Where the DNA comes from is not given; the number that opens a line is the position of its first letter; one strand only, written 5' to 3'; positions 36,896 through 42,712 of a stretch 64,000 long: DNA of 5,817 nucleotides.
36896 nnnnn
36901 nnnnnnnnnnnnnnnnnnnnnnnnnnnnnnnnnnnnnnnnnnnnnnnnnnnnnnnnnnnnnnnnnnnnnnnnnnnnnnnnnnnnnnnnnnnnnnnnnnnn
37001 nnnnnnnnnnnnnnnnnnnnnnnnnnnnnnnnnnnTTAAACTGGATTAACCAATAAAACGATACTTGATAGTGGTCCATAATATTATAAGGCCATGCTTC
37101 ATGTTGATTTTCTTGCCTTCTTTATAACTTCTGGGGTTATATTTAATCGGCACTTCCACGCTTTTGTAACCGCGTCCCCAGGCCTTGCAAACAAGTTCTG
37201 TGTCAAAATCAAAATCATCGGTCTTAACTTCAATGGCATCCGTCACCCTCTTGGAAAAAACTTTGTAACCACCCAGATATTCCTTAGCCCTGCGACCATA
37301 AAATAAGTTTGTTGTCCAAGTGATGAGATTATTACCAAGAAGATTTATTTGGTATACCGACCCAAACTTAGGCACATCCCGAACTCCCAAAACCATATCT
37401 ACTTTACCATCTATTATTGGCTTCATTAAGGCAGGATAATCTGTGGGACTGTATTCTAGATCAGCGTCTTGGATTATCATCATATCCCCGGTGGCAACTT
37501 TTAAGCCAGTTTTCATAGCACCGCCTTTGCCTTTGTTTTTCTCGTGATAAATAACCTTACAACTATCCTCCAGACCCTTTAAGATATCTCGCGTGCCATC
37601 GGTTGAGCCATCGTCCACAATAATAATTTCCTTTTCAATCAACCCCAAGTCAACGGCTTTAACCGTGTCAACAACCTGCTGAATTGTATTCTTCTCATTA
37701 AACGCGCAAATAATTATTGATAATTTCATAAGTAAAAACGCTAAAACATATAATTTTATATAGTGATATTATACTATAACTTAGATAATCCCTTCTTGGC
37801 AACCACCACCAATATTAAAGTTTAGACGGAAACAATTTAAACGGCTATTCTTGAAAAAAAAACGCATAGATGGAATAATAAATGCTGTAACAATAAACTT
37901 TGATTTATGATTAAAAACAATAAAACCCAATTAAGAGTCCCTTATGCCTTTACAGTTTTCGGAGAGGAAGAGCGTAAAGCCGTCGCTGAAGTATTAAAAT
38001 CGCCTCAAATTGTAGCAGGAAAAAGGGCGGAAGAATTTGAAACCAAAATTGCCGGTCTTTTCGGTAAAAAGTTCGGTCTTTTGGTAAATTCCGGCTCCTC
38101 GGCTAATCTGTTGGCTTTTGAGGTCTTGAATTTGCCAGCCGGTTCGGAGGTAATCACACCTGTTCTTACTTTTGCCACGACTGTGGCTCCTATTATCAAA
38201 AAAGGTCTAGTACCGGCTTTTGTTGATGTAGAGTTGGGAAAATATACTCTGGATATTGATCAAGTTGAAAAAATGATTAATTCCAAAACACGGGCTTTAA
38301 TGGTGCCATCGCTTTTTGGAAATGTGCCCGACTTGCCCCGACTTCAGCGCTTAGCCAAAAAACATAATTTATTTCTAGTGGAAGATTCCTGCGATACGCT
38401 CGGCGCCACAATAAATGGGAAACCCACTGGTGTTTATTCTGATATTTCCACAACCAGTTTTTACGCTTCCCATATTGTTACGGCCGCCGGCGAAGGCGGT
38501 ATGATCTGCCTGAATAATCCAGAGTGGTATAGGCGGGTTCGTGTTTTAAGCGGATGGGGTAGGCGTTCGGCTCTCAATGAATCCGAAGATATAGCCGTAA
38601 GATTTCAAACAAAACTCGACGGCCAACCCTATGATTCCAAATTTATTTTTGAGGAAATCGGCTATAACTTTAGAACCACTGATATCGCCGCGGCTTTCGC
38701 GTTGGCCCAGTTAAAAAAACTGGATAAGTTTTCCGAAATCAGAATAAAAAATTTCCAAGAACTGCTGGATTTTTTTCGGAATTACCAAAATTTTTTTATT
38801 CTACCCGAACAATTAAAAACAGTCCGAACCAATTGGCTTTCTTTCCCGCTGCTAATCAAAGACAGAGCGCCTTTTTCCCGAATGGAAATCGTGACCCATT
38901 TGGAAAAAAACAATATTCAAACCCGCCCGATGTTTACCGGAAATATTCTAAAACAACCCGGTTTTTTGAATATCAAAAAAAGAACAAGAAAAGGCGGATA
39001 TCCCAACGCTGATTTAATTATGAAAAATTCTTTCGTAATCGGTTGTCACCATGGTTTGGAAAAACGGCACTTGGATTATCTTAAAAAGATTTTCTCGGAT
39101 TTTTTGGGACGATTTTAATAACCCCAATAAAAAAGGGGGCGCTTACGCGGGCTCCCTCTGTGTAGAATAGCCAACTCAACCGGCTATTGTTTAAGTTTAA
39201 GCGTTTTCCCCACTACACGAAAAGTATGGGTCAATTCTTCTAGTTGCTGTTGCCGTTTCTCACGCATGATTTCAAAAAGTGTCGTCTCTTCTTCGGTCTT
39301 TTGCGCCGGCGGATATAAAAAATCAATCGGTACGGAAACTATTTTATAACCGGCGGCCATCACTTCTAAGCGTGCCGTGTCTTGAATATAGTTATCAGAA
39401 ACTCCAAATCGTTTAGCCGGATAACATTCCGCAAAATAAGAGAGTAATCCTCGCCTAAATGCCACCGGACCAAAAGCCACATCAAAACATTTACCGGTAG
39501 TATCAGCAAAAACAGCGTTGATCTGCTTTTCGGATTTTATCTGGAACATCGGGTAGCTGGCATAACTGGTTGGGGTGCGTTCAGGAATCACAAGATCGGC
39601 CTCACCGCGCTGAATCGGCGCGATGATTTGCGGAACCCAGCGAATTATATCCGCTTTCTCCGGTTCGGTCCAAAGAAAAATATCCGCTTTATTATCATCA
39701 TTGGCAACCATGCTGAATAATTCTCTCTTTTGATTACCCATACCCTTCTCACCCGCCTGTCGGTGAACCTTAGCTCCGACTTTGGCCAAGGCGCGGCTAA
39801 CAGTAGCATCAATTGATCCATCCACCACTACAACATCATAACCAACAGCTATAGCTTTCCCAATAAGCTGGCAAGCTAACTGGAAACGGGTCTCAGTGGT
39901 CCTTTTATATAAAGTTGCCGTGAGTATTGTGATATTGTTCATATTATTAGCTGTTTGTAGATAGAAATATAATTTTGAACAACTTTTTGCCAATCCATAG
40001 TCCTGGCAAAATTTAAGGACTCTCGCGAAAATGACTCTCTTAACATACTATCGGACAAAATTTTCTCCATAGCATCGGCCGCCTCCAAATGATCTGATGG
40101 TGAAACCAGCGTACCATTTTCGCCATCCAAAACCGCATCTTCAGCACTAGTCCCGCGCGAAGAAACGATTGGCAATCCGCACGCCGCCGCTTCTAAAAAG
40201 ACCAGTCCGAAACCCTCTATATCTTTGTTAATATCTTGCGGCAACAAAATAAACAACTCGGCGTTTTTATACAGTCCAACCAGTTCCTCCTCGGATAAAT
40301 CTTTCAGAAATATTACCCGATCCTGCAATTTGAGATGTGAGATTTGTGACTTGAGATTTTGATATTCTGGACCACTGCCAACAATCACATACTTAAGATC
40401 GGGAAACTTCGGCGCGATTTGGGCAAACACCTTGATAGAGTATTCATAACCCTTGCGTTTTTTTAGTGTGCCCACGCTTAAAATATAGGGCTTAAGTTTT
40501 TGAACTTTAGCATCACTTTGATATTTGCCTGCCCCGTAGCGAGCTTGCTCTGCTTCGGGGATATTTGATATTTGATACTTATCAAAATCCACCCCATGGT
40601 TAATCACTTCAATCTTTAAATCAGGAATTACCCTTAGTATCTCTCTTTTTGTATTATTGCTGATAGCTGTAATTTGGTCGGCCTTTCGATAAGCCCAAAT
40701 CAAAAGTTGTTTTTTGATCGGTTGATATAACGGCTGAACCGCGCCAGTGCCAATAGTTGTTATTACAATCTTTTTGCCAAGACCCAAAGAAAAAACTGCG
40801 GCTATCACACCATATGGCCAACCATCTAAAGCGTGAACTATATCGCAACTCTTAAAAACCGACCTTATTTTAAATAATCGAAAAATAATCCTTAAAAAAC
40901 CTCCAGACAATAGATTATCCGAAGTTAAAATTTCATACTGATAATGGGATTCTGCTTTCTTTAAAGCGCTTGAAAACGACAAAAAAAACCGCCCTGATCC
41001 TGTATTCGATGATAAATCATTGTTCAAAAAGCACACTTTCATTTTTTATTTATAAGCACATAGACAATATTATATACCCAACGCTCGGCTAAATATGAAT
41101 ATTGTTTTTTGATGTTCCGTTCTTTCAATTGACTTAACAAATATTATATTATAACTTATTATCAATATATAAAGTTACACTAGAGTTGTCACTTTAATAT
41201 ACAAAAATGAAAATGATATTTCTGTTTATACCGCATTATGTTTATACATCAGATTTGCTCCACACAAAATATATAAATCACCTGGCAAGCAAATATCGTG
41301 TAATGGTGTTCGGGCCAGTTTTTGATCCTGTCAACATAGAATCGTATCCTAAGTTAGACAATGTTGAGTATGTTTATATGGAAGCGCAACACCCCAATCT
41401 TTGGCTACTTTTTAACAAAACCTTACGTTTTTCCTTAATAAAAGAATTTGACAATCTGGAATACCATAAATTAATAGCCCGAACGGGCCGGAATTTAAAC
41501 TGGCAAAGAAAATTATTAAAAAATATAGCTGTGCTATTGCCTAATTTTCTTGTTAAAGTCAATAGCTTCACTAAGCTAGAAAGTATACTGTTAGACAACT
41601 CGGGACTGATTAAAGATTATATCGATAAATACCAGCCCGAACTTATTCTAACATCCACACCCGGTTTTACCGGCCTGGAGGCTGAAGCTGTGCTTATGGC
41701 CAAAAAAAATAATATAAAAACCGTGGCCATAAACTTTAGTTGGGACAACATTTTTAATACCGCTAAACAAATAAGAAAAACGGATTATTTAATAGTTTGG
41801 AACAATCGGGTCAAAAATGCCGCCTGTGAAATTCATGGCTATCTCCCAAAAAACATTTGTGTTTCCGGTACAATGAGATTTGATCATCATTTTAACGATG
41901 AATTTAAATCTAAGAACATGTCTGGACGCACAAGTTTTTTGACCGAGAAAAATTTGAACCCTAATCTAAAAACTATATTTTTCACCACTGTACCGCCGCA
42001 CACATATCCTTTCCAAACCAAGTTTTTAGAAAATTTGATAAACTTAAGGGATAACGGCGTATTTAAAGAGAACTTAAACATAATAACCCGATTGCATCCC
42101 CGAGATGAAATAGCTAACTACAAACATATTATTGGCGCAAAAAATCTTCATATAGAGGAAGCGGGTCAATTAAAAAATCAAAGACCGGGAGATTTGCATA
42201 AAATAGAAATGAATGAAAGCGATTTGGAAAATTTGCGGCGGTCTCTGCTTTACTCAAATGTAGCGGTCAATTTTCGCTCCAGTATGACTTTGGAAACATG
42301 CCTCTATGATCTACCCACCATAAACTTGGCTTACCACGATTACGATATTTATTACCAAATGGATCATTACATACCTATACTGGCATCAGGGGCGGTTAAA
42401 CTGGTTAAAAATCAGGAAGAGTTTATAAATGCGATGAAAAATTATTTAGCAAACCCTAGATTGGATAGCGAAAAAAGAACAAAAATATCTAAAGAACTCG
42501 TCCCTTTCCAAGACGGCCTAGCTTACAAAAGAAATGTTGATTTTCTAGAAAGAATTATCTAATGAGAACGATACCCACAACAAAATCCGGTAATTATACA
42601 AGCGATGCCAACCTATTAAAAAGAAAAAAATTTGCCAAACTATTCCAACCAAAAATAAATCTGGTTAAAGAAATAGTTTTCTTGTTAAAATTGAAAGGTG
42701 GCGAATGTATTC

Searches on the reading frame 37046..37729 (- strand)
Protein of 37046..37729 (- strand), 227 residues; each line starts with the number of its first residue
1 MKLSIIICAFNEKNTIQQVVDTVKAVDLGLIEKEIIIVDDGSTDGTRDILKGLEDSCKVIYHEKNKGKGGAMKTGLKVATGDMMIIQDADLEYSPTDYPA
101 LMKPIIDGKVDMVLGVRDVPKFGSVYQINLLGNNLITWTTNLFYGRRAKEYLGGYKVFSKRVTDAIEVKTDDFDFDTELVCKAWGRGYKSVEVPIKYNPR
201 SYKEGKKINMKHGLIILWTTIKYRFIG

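Call 11: search_protein_families(library=pfam, max_evalue=0.00001, proteins=[window:37046-37729:-])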
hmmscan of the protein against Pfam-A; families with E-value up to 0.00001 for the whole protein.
window:37046-37729:- (227 aa): 4 families
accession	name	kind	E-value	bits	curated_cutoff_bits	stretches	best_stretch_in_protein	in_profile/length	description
PF00535.33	Glycos_transf_2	-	2.1e-34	119.3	23.3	1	4-128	1-126/168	Glycosyl transferase family 2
PF13641.12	Glyco_tranf_2_3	-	1.8e-07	31.9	27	1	3-147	3-143/230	Glycosyltransferase like family 2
PF13704.12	Glyco_tranf_2_4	-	4.1e-06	27.6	27.5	1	11-68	2-54/98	Glycosyl transferase family 2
PF10111.15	Glyco_tranf_2_2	-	9.2e-06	25.8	27.3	0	4-103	1-104/276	Glycosyltransferase like family 2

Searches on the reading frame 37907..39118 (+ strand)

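Call 11: search_protein_families(library=pfam, max_evalue=0.00001, proteins=[window:37907-39118:+])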
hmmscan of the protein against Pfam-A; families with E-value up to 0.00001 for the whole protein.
window:37907-39118:+ (403 aa): 3 families
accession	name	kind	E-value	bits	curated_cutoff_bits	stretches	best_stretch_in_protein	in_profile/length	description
PF01041.23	DegT_DnrJ_EryC1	-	7.3e-82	275.9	19.8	1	19-391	4-354/360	DegT/DnrJ/EryC1/StrS aminotransferase family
PF01053.26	Cys_Met_Meta_PP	-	9.1e-08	31.5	27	1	42-213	55-224/381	Cys/Met metabolism PLP-dependent enzyme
PF00155.27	Aminotran_1_2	-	4e-07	30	19.7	1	41-160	44-185/361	Aminotransferase class I and II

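Call 21: search_protein_families(library=ncbifam, max_evalue=1e-8, proteins=[window:37907-39118:+])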
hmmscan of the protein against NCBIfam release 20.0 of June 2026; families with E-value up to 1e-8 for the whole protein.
window:37907-39118:+ (403 aa): 7 families
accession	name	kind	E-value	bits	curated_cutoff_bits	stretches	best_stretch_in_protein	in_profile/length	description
NF011936.0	PRK15407.1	equivalog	2.7e-107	359.2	423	1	6-400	32-436/440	lipopolysaccharide biosynthesis protein RfbH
TIGR03588.1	PseC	equivalog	3e-56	191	423.5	1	11-395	2-375/380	UDP-4-amino-4,6-dideoxy-N-acetyl-beta-L-altrosamine transaminase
TIGR04181.1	NHT_00031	hypoth_equivalog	5.1e-53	180.2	420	2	17-220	7-226/359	LegC family aminotransferase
NF008687.0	PRK11706.1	equivalog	1.6e-38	132.4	375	1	11-339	2-316/375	dTDP-4-amino-4,6-dideoxygalactose transaminase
NF008658.2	PRK11658.1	equivalog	3.2e-35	121.5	631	1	12-339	6-320/379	UDP-4-amino-4-deoxy-L-arabinose aminotransferase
TIGR02379.1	ECA_wecE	subfamily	2.7e-33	115.3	434.85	1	12-339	3-317/376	dTDP-4-amino-4,6-dideoxy-D-glucose transaminase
TIGR04427.1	PLP_DesI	equivalog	2.6e-27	95.9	650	1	38-220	51-230/390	dTDP-4-dehydro-6-deoxyglucose aminotransferase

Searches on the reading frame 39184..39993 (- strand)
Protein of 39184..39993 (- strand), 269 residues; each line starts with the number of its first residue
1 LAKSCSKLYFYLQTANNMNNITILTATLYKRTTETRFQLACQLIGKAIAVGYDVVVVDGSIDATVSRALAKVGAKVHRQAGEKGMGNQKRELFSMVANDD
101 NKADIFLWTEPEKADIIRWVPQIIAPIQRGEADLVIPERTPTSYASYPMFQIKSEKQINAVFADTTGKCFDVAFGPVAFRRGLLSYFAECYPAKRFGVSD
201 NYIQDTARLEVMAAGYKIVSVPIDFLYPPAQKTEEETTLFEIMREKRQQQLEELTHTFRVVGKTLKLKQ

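Call 11: search_protein_families(library=pfam, max_evalue=0.00001, proteins=[window:39184-39993:-])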
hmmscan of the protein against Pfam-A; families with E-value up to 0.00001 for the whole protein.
window:39184-39993:- (269 aa): 0 families

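Call 43: search_protein_families(library=pfam, max_evalue=10, proteins=[window:39184-39993:-])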
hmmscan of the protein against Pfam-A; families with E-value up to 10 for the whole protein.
window:39184-39993:- (269 aa): 2 families
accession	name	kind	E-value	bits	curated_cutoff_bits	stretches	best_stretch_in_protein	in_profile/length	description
PF00535.33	Glycos_transf_2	-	0.019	15.3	23.3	1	54-181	31-161/168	Glycosyl transferase family 2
PF00118.29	Cpn60_TCP1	-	0.043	12.9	34.3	1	16-85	216-285/490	TCP-1/cpn60 chaperonin family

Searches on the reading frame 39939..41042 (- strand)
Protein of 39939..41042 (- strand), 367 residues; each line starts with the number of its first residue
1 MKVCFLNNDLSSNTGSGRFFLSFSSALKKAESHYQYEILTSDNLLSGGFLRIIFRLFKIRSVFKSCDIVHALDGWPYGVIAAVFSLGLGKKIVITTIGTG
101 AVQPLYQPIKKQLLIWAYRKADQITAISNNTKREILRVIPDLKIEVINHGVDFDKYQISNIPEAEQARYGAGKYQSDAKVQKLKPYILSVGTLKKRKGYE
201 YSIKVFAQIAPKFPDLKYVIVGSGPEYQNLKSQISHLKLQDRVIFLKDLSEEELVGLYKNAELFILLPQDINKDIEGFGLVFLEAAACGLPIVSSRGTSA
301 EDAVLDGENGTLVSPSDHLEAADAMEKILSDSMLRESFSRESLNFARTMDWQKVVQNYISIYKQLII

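Call 11: search_protein_families(library=pfam, max_evalue=0.00001, proteins=[window:39939-41042:-])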
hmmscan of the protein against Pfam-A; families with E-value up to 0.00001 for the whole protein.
window:39939-41042:- (367 aa): 3 families
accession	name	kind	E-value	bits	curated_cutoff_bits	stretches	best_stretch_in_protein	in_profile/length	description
PF00534.26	Glycos_transf_1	-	4.5e-41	140.7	26.4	1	181-341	12-168/172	Glycosyl transferases group 1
PF13692.12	Glyco_trans_1_4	-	2.9e-29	102.6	27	1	185-331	2-142/142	Glycosyl transferases group 1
PF13439.12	Glyco_transf_4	-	2.6e-13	50.8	28.5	1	38-154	43-169/170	Glycosyltransferase Family 4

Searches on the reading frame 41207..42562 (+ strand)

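Call 10: search_protein_families(library=pfam, max_evalue=0.00001, proteins=[window:41207-42562:+])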
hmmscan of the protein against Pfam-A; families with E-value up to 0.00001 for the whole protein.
window:41207-42562:+ (451 aa): 1 family
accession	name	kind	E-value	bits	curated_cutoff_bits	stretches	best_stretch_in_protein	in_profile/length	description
PF04464.20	Glyphos_transf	-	7e-07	29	22.1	1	184-447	127-365/367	CDP-Glycerol:Poly(glycerophosphate) glycerophosphotransferase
